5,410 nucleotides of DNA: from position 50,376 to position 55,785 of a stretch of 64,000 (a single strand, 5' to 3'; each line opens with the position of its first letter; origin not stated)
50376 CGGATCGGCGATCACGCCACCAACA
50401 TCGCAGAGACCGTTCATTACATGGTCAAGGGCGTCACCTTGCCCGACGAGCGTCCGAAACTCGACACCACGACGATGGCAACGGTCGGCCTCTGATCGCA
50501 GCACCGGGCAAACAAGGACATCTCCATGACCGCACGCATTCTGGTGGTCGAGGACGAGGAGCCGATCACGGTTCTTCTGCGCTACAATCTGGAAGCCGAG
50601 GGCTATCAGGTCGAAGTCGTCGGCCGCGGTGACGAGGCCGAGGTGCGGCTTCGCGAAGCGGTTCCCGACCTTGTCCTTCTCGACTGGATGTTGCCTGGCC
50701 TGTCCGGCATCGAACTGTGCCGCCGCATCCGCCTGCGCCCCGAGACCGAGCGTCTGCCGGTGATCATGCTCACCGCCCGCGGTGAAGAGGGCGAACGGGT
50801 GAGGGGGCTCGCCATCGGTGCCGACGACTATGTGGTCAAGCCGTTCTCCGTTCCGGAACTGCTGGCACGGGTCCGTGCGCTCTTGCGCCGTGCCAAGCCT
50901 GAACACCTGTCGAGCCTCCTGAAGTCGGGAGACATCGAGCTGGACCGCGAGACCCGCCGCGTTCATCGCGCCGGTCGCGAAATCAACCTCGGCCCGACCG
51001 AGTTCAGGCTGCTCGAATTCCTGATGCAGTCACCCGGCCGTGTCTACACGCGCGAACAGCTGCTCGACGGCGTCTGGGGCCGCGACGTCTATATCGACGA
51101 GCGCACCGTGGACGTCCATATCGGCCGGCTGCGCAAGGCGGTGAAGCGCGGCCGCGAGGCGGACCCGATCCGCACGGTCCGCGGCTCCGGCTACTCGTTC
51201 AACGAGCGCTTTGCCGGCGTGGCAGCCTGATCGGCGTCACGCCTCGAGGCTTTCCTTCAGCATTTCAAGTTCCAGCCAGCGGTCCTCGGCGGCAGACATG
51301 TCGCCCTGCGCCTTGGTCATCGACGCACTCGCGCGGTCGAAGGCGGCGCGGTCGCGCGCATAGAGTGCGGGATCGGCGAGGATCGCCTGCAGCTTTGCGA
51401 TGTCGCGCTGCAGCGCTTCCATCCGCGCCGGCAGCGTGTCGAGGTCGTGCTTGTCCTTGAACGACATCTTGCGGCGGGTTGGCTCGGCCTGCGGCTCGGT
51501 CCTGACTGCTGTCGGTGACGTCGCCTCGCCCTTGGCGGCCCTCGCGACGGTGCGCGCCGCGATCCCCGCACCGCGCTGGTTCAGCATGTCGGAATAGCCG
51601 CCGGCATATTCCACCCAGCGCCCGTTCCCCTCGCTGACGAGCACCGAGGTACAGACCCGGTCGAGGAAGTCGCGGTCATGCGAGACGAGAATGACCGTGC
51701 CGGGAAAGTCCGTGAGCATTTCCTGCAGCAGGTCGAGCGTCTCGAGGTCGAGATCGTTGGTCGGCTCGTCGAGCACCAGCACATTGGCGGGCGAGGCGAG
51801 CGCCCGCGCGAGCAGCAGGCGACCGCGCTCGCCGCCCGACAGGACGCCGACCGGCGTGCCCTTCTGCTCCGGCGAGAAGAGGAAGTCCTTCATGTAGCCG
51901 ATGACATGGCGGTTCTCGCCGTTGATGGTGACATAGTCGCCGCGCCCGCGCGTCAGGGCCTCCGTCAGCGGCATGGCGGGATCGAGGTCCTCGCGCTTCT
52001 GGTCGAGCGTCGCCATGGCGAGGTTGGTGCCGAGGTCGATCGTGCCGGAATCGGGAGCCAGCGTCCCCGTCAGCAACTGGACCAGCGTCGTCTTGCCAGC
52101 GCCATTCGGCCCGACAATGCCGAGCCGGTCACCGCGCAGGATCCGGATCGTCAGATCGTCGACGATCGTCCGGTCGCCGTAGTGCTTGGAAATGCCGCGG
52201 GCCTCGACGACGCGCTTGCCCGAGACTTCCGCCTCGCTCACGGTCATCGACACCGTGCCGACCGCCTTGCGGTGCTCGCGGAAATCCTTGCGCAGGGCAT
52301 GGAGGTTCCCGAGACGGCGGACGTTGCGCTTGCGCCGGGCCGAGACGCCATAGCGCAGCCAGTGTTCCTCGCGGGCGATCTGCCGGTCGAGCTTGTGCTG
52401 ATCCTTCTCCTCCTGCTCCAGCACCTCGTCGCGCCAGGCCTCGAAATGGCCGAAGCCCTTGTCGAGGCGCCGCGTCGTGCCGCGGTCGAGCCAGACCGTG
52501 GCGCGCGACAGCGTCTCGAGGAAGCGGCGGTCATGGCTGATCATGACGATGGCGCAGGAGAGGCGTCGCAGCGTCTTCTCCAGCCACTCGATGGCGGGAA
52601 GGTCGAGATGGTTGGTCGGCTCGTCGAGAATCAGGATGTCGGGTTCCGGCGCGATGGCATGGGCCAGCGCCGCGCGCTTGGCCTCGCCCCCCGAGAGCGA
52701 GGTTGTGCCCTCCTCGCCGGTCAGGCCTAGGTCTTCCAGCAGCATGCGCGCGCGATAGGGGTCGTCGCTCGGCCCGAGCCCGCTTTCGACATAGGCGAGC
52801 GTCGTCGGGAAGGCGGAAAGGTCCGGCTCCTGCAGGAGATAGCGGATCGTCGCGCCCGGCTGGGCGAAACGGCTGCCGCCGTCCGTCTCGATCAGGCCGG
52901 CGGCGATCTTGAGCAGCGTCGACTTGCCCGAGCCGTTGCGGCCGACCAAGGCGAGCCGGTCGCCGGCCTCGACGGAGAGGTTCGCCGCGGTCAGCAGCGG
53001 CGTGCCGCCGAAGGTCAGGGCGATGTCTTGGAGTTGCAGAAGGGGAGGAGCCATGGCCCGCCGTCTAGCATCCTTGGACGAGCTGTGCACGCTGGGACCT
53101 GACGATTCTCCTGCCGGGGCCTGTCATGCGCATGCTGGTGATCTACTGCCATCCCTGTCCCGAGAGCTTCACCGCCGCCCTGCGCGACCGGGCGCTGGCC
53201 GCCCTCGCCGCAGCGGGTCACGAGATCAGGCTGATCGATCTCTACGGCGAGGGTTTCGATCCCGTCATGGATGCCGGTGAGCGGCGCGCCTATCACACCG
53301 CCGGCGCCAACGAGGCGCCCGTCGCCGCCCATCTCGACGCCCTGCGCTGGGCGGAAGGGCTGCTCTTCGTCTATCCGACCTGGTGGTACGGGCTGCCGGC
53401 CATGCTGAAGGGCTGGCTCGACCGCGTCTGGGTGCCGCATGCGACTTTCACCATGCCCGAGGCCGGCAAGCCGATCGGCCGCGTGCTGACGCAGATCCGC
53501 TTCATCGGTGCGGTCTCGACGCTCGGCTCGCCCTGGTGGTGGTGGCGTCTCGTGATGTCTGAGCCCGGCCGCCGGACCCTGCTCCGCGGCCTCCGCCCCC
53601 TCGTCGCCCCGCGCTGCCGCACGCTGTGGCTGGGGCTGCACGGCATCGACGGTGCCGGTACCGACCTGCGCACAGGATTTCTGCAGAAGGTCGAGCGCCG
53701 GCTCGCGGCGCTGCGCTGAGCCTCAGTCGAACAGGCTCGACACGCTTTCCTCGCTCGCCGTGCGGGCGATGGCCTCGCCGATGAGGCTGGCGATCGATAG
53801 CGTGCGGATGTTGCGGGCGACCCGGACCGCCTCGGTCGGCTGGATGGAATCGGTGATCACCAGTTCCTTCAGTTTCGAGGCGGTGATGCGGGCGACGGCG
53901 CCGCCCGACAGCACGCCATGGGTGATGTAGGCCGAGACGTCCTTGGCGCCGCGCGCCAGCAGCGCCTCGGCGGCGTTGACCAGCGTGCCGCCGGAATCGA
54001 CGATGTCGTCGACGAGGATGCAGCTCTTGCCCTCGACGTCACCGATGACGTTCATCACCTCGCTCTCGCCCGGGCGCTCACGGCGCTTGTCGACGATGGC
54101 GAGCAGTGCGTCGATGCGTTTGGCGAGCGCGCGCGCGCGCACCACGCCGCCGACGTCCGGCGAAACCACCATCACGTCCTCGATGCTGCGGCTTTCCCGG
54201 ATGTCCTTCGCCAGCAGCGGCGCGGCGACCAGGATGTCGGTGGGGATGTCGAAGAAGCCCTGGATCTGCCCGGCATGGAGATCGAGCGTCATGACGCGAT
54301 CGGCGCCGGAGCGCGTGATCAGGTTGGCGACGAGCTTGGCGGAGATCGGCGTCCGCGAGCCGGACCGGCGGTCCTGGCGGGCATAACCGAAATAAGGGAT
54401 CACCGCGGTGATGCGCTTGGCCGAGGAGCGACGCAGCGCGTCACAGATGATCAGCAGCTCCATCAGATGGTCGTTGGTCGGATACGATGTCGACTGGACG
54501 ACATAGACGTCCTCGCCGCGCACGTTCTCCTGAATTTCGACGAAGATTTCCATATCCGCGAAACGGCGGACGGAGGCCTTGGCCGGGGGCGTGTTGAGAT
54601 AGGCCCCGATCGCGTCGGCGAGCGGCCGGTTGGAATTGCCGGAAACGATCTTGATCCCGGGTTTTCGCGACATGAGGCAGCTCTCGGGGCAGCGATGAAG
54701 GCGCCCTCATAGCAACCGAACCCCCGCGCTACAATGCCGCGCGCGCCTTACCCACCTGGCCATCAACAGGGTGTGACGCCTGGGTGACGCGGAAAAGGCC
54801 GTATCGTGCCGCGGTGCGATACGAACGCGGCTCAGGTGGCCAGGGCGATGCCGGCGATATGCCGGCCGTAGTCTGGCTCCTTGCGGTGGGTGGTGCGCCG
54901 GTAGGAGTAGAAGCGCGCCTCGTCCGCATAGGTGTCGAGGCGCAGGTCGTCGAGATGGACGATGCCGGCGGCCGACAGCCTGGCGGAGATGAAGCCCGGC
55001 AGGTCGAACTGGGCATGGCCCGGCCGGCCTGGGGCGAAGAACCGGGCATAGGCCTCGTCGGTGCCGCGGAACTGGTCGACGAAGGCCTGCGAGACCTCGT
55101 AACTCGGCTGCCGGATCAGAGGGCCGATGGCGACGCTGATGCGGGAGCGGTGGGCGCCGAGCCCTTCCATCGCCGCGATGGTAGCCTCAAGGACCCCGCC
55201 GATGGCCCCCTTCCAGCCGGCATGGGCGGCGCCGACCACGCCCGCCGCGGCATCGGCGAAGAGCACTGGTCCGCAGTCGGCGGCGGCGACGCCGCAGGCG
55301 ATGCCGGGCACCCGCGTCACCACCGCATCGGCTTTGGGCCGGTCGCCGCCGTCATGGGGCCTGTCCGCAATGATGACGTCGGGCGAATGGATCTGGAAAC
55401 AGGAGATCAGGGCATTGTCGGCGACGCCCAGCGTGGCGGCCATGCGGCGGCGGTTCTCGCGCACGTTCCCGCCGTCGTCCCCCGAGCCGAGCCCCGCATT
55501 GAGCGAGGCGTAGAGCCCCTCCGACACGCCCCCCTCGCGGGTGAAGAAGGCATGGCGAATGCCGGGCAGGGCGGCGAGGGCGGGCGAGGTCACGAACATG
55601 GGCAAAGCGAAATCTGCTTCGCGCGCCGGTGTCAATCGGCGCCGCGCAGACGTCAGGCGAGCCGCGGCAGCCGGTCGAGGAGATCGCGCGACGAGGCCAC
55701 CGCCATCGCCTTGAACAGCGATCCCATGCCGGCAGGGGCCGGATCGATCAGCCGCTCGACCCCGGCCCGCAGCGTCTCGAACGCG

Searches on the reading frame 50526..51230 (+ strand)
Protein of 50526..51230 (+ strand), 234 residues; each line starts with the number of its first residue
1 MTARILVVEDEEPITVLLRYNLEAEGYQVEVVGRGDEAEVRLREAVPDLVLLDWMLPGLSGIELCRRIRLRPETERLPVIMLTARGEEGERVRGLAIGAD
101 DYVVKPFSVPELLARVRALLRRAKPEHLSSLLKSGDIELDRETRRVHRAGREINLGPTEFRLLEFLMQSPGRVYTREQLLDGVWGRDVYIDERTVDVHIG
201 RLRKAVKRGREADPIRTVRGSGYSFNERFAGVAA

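Call 37: search_protein_families(library=pfam, proteins=[window:50526-51230:+], max_evalue=0.00001)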
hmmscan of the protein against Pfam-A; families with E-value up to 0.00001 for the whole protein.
window:50526-51230:+ (234 aa): 2 families
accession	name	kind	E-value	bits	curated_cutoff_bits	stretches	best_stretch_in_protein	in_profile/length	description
PF00486.34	Trans_reg_C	-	6.3e-28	97.1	26.2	1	150-225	1-77/77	Transcriptional regulatory protein, C terminal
PF00072.30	Response_reg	-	7.3e-28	97.4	30.2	1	5-117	1-111/111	Response regulator receiver domain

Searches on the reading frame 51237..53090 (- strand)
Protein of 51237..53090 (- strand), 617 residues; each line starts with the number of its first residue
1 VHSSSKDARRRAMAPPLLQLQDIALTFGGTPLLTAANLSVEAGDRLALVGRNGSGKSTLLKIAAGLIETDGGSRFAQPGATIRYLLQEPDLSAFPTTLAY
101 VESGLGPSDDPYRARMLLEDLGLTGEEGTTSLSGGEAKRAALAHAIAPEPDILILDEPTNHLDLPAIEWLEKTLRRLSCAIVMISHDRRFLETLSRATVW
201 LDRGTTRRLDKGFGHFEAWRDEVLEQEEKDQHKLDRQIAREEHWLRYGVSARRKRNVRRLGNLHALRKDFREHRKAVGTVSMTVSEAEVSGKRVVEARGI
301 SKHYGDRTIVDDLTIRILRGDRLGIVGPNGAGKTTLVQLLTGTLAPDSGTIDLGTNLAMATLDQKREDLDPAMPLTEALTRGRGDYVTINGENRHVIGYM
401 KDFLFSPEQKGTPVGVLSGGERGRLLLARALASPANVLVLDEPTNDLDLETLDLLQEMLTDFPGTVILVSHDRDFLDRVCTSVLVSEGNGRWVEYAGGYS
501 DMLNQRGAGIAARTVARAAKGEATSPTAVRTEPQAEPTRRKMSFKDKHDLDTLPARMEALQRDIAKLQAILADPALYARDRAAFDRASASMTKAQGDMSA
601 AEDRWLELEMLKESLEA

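Call 35: find_encoding_contigs(protein=window:51237-53090:-, flank=10000, max_places=1)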
Protein window:51237-53090:- (617 aa): no gene with exactly this product is on record in the collection.

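Call 37: search_protein_families(library=pfam, proteins=[window:51237-53090:-], max_evalue=0.00001)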
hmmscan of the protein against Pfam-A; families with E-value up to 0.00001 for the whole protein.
window:51237-53090:- (617 aa): 8 families
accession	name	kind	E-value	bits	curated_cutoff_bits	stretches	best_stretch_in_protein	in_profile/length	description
PF00005.33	ABC_tran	-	2.2e-45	155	25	2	34-160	2-137/137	ABC transporter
PF16326.10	ABC_tran_CTD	-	1.1e-16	61.2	32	1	541-609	1-68/69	ABC transporter C-terminal domain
PF13304.12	AAA_21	-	1.9e-16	61.4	27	0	47-76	3-32/304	AAA domain, putative AbiEii toxin, Type IV TA system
PF02463.25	SMC_N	-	4e-12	46.5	40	0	378-481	102-207/220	RecF/RecN/SMC N terminal domain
PF13401.12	AAA_22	-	3.4e-09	37.5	27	0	46-177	8-114/130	AAA domain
PF13476.12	AAA_23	-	2.2e-07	32.1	27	0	325-346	24-45/201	AAA domain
PF13555.12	AAA_29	-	3.9e-07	30.2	27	0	41-60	20-39/61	P-loop containing region of AAA domain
PF13191.12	AAA_16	-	1e-06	29.8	32.6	0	325-461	29-158/167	AAA ATPase domain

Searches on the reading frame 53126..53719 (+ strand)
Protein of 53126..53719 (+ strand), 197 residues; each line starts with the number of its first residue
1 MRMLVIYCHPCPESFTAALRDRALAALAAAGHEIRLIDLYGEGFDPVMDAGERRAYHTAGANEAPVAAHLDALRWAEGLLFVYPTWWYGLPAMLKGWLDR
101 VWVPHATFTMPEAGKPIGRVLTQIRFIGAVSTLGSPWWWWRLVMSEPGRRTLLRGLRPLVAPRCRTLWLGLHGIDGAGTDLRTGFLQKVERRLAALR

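Call 37: search_protein_families(library=pfam, proteins=[window:53126-53719:+], max_evalue=0.00001)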
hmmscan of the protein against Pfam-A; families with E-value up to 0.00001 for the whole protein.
window:53126-53719:+ (197 aa): 2 families
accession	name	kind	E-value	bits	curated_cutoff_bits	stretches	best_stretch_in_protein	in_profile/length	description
PF02525.22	Flavodoxin_2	-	1.1e-30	107.3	27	1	1-132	1-134/198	Flavodoxin-like fold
PF03358.20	FMN_red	-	2.6e-14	53.5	24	1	1-122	1-114/152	NADPH-dependent FMN reductase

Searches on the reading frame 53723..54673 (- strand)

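Call 65: search_protein_families(library=pfam, proteins=[window:53723-54673:-], max_evalue=0.00001)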
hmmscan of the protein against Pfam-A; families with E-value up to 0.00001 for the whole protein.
window:53723-54673:- (316 aa): 3 families
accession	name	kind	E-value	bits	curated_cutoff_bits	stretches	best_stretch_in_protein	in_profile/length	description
PF13793.12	Pribosyltran_N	-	7.5e-51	171.4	25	1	7-123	1-117/117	N-terminal domain of ribose phosphate pyrophosphokinase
PF14572.12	Pribosyl_synth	-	2.2e-25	90.1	27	1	203-315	71-183/184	Phosphoribosyl synthetase-associated domain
PF00156.33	Pribosyltran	-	1.1e-22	80.5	26.3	1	154-272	18-144/158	Phosphoribosyl transferase domain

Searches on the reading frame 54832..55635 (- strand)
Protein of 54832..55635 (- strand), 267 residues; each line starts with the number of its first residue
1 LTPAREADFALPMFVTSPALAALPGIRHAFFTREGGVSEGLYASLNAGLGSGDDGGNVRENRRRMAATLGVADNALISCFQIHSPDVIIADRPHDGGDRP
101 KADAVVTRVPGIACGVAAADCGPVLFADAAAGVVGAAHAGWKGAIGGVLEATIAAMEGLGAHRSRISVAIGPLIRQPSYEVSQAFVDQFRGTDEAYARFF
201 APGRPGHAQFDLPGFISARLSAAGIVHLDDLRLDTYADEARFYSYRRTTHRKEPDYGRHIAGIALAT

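Call 65: search_protein_families(library=pfam, proteins=[window:54832-55635:-], max_evalue=0.00001)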
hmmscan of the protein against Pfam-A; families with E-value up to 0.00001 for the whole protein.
window:54832-55635:- (267 aa): 1 family
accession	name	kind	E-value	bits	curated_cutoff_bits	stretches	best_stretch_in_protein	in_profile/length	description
PF02578.20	Cu-oxidase_4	-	8.8e-70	235.2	22.9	1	31-263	1-237/238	Multi-copper polyphenol oxidoreductase laccase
